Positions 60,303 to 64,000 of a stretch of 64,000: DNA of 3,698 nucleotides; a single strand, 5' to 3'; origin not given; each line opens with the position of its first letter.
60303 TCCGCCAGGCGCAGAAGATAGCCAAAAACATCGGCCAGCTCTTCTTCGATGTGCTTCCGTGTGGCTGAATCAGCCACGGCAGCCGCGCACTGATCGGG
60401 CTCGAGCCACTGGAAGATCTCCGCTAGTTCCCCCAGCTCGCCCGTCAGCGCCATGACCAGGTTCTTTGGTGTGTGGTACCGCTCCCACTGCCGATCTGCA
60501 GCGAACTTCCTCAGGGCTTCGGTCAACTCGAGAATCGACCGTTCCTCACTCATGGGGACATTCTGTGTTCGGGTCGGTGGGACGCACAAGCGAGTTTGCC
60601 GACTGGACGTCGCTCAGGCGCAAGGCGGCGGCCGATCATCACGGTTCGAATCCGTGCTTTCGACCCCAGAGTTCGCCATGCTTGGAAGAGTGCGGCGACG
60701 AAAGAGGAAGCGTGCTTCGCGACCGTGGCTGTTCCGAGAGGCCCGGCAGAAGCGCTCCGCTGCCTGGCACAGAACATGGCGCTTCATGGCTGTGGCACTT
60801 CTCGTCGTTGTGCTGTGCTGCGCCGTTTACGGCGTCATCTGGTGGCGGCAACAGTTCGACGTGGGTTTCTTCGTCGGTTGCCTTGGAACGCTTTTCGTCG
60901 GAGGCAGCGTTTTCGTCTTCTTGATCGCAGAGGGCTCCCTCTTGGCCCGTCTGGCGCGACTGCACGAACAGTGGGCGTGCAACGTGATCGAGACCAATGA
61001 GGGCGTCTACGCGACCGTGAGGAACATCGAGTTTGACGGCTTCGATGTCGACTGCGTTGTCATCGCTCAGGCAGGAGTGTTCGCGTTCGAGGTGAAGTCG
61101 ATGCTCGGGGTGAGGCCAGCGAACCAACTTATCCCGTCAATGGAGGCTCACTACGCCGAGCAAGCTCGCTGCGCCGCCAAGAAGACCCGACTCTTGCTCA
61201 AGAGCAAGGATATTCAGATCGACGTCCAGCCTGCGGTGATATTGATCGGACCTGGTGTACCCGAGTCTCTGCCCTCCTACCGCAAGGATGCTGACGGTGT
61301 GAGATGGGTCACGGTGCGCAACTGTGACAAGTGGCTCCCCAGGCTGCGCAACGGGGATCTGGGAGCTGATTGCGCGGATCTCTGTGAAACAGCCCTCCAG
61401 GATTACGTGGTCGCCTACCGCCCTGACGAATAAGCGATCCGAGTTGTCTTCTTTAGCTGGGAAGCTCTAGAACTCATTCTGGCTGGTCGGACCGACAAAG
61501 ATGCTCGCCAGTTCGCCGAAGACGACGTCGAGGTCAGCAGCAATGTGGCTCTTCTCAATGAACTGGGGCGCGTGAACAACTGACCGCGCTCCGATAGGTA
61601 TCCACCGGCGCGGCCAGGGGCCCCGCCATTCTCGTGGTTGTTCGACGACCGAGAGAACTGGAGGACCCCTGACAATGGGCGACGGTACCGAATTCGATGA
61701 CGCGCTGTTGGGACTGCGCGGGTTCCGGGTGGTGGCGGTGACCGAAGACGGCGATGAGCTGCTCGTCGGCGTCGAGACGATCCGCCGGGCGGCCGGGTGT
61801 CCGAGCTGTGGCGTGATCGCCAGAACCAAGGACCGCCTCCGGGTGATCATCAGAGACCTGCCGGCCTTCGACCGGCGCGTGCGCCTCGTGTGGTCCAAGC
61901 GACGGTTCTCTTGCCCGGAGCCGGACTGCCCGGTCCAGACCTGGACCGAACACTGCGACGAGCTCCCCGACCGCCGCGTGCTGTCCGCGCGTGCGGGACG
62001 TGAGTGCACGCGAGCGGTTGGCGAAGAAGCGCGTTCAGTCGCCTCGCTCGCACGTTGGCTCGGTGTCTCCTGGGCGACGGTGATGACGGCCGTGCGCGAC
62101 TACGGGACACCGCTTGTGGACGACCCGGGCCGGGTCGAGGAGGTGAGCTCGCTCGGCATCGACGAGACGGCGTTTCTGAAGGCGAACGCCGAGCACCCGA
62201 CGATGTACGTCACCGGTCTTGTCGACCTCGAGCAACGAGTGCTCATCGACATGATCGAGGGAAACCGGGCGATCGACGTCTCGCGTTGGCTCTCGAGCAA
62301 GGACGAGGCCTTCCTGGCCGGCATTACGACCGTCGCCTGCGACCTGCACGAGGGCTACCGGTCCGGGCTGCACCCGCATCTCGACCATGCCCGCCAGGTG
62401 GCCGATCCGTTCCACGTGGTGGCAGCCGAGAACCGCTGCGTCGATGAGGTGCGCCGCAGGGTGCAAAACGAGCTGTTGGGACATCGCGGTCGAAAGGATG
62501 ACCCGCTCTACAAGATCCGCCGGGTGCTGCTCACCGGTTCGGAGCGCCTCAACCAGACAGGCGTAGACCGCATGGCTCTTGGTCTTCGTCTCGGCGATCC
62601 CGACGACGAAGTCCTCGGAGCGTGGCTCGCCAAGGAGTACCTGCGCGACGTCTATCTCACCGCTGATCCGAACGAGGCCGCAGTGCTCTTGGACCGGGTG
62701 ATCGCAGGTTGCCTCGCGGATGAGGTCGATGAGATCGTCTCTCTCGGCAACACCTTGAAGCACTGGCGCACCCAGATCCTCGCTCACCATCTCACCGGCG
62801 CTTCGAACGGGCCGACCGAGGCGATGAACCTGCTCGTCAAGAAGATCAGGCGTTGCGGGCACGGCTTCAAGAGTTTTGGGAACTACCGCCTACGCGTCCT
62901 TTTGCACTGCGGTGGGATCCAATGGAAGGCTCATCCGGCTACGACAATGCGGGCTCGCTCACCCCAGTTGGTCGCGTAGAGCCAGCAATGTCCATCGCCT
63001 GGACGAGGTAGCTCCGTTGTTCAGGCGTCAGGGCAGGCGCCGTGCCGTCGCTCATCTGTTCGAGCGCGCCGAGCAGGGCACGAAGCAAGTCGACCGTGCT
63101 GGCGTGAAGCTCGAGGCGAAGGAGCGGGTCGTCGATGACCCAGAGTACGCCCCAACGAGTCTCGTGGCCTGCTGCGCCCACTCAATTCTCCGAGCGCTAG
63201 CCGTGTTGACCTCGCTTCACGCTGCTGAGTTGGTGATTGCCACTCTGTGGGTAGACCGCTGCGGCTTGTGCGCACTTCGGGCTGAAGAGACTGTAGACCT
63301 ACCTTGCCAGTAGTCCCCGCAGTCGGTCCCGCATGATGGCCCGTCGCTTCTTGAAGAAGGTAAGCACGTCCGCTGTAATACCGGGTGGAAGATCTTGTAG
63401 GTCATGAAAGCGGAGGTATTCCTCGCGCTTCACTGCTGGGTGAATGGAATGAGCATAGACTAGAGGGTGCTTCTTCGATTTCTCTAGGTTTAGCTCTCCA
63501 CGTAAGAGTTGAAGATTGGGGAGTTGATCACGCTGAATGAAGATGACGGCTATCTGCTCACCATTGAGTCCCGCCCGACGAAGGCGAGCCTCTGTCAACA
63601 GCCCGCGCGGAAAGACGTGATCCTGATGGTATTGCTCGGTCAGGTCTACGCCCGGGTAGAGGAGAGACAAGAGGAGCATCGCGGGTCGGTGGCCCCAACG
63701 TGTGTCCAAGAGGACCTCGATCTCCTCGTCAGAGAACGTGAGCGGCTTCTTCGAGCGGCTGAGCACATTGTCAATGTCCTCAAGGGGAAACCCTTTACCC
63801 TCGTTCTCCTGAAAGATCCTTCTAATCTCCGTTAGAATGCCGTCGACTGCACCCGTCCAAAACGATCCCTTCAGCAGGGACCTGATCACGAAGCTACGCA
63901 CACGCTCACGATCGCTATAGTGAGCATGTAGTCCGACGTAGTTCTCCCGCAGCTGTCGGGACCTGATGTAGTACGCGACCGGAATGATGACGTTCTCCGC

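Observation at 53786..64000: tRNA-Ala-anchored, lower-GC integrative island stacked with anti-foreign-DNA genes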

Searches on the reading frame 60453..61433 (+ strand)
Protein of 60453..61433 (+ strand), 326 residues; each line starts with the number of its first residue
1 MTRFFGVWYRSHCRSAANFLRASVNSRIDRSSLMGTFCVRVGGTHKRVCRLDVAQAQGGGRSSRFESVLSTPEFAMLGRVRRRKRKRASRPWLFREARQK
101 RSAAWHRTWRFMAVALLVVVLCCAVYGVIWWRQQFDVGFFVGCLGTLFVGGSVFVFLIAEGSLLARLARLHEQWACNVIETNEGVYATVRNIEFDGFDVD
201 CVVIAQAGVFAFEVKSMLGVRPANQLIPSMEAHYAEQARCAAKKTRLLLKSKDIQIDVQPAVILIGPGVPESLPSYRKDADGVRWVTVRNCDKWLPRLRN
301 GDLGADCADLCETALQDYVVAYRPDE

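Call 4: search_protein_families(library=pfam, proteins=[window:60453-61433:+], max_evalue=0.01)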
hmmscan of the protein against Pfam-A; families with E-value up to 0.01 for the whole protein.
window:60453-61433:+ (326 aa): 2 families
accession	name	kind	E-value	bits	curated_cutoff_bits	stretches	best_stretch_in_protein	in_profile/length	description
PF08378.17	NERD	-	1.7e-05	25.7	22.1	1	171-264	5-110/111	Nuclease-related domain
PF00487.30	FA_desaturase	-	0.0033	17.7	29.7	1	97-158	121-182/253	Fatty acid desaturase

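Call 7: search_protein_families(library=padloc, proteins=[window:60453-61433:+], max_evalue=0.01)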
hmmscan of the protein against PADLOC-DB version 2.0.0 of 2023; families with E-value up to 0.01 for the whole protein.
window:60453-61433:+ (326 aa): 0 families

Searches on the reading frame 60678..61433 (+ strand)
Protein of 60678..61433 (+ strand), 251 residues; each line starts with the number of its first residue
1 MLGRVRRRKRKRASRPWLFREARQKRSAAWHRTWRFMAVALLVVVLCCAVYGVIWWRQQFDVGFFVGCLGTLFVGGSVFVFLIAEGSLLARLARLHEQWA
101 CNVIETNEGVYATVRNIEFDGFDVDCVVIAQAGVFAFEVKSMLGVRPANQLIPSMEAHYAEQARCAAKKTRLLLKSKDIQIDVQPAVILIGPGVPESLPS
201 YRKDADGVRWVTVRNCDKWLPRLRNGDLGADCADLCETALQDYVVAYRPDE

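Call 28: find_encoding_contigs(protein=window:60678-61433:+, flank=10000, max_places=6)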
Protein window:60678-61433:+ (251 aa): 1 contig read that carries it; 1 place shown.
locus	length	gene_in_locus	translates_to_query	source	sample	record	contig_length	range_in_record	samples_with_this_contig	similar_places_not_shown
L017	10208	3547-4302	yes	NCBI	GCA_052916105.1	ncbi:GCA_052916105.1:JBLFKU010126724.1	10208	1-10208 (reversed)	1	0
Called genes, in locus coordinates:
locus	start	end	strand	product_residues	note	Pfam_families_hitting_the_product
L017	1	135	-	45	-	?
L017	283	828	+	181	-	PF24405:Pua-like (weak)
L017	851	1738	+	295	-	PF13481:AAA_25 (faint), PF13191:AAA_16 (weak), PF13401:AAA_22 (weak), PF00004:AAA, PF07728:AAA_5, PF28529:McrB_lid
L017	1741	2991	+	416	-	PF10117:McrBC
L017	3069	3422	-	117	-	PF03819:MazG (weak), PF12643:MazG-like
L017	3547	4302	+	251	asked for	PF08378:NERD (weak)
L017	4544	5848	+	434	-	PF14690:Zn_ribbon_ISL3, PF01610:DDE_Tnp_ISL3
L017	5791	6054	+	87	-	-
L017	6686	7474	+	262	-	-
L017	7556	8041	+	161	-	-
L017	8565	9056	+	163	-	PF00392:GntR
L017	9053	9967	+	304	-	PF00005:ABC_tran, PF13304:AAA_21 (weak)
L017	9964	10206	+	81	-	?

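Call 33: search_protein_families(library=pfam, proteins=[L017:5791-6054:+, L017:6686-7474:+, L017:7556-8041:+], max_evalue=0.01)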
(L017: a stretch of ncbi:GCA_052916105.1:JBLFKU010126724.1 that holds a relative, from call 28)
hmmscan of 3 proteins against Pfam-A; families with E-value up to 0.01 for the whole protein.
L017:5791-6054:+ (87 aa): 0 families

L017:6686-7474:+ (262 aa): 0 families

L017:7556-8041:+ (161 aa): 0 families

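Call 34: search_protein_families(library=padloc, proteins=[window:60678-61433:+], max_evalue=0.01)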
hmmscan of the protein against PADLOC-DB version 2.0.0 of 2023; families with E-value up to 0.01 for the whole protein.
window:60678-61433:+ (251 aa): 0 families

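Call 41: search_protein_families(library=phrogs, proteins=[window:60678-61433:+], max_evalue=0.01)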
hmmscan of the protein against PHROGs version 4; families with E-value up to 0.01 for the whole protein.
window:60678-61433:+ (251 aa): 0 families

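Call 42: search_protein_families(library=ncbifam, proteins=[window:60678-61433:+], max_evalue=0.01)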
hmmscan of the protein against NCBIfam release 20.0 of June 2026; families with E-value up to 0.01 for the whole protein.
window:60678-61433:+ (251 aa): 0 families

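Call 72: find_homologous_proteins(query=window:60678-61433:+, max_evalue=0.00001)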
Query window:60678-61433:+ (251 aa): 9 proteins with E <= 0.00001 among 995 candidates.
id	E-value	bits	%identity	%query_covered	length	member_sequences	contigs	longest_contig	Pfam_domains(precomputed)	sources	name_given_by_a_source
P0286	1.8e-140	484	100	86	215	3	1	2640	PF08378.18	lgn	-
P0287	1.2e-131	456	79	99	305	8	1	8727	-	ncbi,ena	-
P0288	5.5e-121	421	87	86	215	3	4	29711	PF08378.18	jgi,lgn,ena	jgi:hypothetical protein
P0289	5.8e-116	404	83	86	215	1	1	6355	PF08378.18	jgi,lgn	jgi:hypothetical protein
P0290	7.7e-116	404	83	86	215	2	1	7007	PF08378.18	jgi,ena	jgi:hypothetical protein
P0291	3.2e-78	280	86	59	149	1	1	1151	PF08378.18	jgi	jgi:hypothetical protein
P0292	3.6e-58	215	45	94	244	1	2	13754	PF08378.18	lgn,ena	-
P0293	6.9e-58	214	46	96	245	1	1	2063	PF08378.18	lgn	-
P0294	3.3e-49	185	50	75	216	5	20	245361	PF08378.18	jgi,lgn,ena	jgi:hypothetical protein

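Call 73: find_encoding_contigs(protein=P0294, flank=8000, max_places=4)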
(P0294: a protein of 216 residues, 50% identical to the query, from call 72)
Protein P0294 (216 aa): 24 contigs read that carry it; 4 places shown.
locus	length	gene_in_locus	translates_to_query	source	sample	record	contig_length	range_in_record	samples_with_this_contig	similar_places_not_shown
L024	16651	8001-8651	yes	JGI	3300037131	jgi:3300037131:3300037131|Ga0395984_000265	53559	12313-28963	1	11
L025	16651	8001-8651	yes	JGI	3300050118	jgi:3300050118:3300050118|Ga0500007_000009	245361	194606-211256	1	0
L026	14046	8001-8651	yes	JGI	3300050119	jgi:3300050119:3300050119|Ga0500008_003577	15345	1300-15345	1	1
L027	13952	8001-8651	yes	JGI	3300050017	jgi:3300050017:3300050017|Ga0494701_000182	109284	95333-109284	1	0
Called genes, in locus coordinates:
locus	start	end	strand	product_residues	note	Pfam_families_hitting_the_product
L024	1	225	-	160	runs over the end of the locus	-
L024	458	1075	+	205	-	-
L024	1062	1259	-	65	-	-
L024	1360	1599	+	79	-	-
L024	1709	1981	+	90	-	-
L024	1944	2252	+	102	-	-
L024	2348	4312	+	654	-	PF12965:DUF3854, PF13481:AAA_25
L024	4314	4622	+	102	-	-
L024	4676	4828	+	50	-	-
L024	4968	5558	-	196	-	-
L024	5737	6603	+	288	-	PF13638:PIN_4, PF26425:PIN_halo (weak)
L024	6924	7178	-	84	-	-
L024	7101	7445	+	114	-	-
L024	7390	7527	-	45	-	-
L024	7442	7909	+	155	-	-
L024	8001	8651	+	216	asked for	PF08378:NERD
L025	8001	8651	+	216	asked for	PF08378:NERD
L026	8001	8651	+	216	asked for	PF08378:NERD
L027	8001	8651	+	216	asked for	PF08378:NERD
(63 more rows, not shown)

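Call 74: find_encoding_contigs(protein=P0292, flank=8000, max_places=2)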
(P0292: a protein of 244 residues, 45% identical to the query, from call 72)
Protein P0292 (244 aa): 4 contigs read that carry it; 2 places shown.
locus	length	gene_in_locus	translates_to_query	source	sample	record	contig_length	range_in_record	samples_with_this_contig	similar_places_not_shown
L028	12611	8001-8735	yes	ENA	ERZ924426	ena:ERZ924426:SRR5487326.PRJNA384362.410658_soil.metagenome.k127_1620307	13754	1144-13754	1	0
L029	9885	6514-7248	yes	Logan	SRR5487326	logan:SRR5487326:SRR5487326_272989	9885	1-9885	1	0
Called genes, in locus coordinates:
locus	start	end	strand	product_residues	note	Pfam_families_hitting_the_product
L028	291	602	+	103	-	-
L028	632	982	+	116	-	-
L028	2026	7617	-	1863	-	PF13195:DUF4011, PF13086:AAA_11 (weak), PF13245:AAA_19 (faint), PF13086:AAA_11 (weak), PF13087:AAA_12, PF18741:MTES_1575, PF11784:DUF3320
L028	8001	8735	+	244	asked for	PF08378:NERD (weak)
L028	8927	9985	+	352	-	PF13565:HTH_32, PF01498:HTH_Tnp_Tc3_2 (weak), PF13683:rve_3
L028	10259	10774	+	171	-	PF14512:TM1586_NiRdase (faint), PF00881:Nitroreductase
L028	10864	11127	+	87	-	-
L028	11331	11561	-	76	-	PF07592:DDE_Tnp_ISAZ013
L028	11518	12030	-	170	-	PF07592:DDE_Tnp_ISAZ013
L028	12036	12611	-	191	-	?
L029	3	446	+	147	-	?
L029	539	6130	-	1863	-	PF13195:DUF4011, PF13086:AAA_11 (weak), PF13245:AAA_19 (faint), PF13086:AAA_11 (weak), PF13087:AAA_12, PF18741:MTES_1575, PF11784:DUF3320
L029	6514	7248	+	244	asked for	PF08378:NERD (weak)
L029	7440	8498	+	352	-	PF13565:HTH_32, PF01498:HTH_Tnp_Tc3_2 (weak), PF13683:rve_3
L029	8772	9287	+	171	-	PF14512:TM1586_NiRdase (faint), PF00881:Nitroreductase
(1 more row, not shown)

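Call 75: find_encoding_contigs(protein=P0288, flank=10000, max_places=3)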
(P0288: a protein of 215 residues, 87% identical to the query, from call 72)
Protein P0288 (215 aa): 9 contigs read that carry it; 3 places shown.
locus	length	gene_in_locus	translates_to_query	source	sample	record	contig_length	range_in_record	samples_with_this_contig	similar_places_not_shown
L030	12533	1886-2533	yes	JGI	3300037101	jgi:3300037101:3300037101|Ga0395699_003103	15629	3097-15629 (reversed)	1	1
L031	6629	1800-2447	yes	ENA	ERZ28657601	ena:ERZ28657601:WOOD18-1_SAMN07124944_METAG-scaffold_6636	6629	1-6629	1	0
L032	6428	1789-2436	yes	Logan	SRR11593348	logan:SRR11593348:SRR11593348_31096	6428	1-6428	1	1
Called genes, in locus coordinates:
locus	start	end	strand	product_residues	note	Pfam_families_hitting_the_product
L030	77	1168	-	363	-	-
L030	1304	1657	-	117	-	PF03819:MazG (weak), PF12643:MazG-like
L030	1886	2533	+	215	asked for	PF08378:NERD (weak)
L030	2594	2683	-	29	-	-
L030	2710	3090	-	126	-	PF11969:DcpS_C, PF01230:HIT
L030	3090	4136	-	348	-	-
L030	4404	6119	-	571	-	PF03235:GmrSD_N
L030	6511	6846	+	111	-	-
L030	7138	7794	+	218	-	PF22552:TY-Chap3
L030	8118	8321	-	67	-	-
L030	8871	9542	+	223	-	-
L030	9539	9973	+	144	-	PF02452:PemK_toxin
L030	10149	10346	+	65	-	-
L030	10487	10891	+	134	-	PF03852:Vsr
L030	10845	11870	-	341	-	PF00145:DNA_methylase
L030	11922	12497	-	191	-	-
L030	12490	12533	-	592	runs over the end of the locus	PF04471:Mrr_cat, PF00270:DEAD, PF04851:ResIII, PF00271:Helicase_C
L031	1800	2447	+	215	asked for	PF08378:NERD (weak)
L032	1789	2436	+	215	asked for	PF08378:NERD (weak)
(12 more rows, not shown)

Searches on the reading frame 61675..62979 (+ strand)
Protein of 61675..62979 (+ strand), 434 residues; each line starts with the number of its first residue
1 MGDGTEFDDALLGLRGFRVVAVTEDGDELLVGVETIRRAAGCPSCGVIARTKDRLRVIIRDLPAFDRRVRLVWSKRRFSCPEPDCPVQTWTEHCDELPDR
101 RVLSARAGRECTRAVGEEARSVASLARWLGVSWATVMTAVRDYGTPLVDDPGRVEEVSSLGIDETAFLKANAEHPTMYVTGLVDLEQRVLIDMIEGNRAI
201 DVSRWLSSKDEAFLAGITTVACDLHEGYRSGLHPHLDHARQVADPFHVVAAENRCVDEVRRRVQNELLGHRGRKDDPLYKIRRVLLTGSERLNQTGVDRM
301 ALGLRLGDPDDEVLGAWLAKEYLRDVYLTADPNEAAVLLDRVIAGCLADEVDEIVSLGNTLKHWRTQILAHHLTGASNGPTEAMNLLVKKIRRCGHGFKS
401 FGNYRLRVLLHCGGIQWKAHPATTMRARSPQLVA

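Call 4: search_protein_families(library=pfam, proteins=[window:61675-62979:+], max_evalue=0.01)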
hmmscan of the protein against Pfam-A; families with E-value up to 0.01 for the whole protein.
window:61675-62979:+ (434 aa): 3 families
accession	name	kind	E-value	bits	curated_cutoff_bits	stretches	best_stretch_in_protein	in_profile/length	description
PF01610.23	DDE_Tnp_ISL3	-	3.2e-48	165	23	1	160-408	1-240/240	Transposase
PF14690.11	Zn_ribbon_ISL3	-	9.1e-09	36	25.5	1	40-85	3-47/47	zinc-finger of transposase IS204/IS1001/IS1096/IS1165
PF13542.12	HTH_Tnp_ISL3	-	0.00015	21.6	27.4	1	114-143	23-50/51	Helix-turn-helix domain of transposase family ISL3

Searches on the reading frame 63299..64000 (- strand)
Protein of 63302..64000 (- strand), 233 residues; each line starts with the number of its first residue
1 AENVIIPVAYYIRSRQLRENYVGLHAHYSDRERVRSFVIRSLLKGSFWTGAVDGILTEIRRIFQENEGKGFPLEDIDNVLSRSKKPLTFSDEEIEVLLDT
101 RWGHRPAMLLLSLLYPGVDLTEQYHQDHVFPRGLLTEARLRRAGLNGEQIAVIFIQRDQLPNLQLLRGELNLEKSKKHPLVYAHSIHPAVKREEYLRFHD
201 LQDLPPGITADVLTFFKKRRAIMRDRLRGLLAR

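Call 4: search_protein_families(library=pfam, proteins=[window:63299-63901:-], max_evalue=0.01)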
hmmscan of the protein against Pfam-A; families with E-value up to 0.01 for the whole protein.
window:63299-63901:- (200 aa): 0 families

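Call 7: search_protein_families(library=padloc, proteins=[window:63302-64000:-], max_evalue=0.01)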
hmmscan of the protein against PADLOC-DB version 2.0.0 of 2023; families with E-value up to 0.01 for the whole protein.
window:63302-64000:- (233 aa): 4 families
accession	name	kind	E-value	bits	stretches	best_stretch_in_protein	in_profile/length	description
PDLC04151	HEC-05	-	6.4e-55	185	1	1-231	365-593/600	-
PDLC04150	HEC-05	-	3.1e-21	73.9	1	1-231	349-581/583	-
PDLC04153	HEC-05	-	2.2e-15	53.9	1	3-224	376-601/621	-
PDLC04152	HEC-05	-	1.2e-06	25.4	1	27-184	368-514/566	-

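Call 8: search_protein_families(library=pfam, proteins=[window:63302-64000:-], max_evalue=0.01)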
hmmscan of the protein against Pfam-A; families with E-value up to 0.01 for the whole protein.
window:63302-64000:- (233 aa): 0 families

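Call 22: find_homologous_proteins(query=window:63302-64000:-, max_evalue=1e-10)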
Query window:63302-64000:- (233 aa): 15 proteins with E <= 1e-10 among 849 candidates.
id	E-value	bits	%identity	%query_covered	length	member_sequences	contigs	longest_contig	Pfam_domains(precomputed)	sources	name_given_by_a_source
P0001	7.8e-95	334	78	86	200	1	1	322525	-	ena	-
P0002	1.4e-84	301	62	100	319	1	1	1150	-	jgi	jgi:hypothetical protein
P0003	1.7e-74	268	57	92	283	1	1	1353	-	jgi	jgi:hypothetical protein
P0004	2.4e-70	254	56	95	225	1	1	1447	-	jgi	jgi:hypothetical protein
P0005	5.4e-45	171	40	100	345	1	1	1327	-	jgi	-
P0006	5.6e-45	171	41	100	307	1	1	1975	-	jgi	jgi:hypothetical protein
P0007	5.1e-38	149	40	100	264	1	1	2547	-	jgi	jgi:hypothetical protein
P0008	6.6e-35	138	37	100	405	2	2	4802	-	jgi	jgi:hypothetical protein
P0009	1.7e-33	134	34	97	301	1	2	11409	-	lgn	-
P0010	6.0e-33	132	34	97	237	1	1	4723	PF07510.17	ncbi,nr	ncbi:MAG: DUF1524 domain-containing protein [Oscillatoriales cyanobacterium]|nr:MAG: DUF1524 domain-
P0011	8.2e-30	122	36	94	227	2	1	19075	-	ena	-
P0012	9.7e-30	121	37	87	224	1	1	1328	-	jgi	-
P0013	1.0e-21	95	32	100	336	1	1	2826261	-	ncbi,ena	-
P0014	5.8e-19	86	40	57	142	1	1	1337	-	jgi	jgi:hypothetical protein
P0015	4.4e-18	83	36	66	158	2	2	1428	-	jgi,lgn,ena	-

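Call 23: find_encoding_contigs(protein=P0001, flank=10000, max_places=4)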
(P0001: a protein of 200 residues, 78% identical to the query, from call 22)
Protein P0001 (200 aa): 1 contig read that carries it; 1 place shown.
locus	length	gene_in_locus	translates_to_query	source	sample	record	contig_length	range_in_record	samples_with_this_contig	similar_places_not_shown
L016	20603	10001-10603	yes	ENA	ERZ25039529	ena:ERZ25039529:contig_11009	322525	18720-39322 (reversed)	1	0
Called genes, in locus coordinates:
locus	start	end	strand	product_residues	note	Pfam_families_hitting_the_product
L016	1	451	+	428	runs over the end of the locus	PF04471:Mrr_cat, PF00270:DEAD, PF04851:ResIII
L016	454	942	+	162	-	PF00271:Helicase_C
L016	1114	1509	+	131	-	-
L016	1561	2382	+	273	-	PF00145:DNA_methylase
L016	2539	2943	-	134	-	PF03852:Vsr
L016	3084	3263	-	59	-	-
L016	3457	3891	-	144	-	PF02452:PemK_toxin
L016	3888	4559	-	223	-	-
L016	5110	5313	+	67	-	-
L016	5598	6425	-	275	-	PF22552:TY-Chap3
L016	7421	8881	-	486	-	PF03050:DDE_Tnp_IS66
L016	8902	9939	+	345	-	PF03235:GmrSD_N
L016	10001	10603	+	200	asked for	-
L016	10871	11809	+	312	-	-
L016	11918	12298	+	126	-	PF11969:DcpS_C, PF01230:HIT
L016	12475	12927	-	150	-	-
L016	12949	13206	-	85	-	-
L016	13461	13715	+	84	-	PF12643:MazG-like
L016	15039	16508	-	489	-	PF05598:DUF772, PF01609:DDE_Tnp_1, PF13751:DDE_Tnp_1_6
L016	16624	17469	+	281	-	PF01695:IstB_IS21 (weak), PF13245:AAA_19 (weak), PF13604:AAA_30 (weak), PF07728:AAA_5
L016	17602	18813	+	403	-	-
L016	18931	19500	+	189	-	PF12102:MrcB_N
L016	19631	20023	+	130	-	PF13020:NOV_C (weak)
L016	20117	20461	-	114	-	-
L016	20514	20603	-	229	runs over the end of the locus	-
